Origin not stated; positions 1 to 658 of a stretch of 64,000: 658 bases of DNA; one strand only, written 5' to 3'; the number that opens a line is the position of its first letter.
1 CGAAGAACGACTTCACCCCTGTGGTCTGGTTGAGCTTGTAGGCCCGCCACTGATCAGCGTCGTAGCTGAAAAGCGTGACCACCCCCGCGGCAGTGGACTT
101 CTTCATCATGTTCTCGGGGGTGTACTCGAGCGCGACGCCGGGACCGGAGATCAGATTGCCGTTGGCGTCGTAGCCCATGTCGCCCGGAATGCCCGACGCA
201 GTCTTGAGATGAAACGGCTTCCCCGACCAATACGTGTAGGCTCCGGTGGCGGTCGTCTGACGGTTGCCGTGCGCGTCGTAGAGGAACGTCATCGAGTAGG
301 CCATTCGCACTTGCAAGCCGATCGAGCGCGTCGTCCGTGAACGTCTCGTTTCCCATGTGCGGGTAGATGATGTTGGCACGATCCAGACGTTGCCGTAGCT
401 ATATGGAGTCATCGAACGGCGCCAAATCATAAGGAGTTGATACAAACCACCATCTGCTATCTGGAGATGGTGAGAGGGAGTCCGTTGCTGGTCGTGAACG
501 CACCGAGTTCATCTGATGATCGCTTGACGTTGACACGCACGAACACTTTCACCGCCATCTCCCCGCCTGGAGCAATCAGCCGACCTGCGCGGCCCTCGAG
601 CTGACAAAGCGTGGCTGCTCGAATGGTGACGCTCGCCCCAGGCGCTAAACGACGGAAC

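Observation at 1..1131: Small secreted partner ORF and a frame-broken, N-terminally naked YD/RHS repeat segment directly downstream of the giant gene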

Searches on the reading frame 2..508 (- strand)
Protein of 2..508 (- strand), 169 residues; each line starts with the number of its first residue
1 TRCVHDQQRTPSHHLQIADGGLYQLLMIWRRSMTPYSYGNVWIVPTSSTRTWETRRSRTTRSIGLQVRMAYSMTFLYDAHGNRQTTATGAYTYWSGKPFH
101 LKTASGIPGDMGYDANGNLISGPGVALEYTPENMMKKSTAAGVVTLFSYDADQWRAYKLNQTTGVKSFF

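Call 7: search_protein_families(library=pfam, proteins=[window:2-508:-], max_evalue=1)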
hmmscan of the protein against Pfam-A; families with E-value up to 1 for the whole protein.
window:2-508:- (169 aa): 2 families
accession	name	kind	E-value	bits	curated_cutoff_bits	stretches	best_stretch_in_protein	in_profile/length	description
PF05593.20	RHS_repeat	-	0.00023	21.9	22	0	138-153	11-26/38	RHS Repeat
PF10983.13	DUF2793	-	0.12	12.7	27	1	37-57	29-49/87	Protein of unknown function (DUF2793)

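Call 9: search_protein_families(library=ncbifam, proteins=[window:2-508:-], max_evalue=1)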
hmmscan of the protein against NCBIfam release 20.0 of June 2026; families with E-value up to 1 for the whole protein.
window:2-508:- (169 aa): 2 families
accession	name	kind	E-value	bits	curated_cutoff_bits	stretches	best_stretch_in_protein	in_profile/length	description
TIGR01643.1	YD_repeat_2x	repeat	0.018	15.5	15.8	0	96-121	5-30/42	YD repeat-containing protein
NF002296.0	PRK01222.1-2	equivalog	0.14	11.9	270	1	62-115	121-178/221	phosphoribosylanthranilate isomerase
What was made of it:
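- On RHS/YD-repeat protein (functional cocoon): The fragment alone scores 21.9 bits against a cut-off of 22 (Pfam) and 15.5 against 15.8 (TIGR01643) (calls 7, 9).
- Checked: The fragment on its own falls just under the curated cut-offs: Pfam RHS_repeat 21.9 bits against 22, and TIGR01643 15.5 against 15.8 (calls 7, 9).
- Tried and rejected: Pfam and NCBIfam scans of the 208-aa protein and the giant's C-terminal module gave no family (calls 7, 9).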
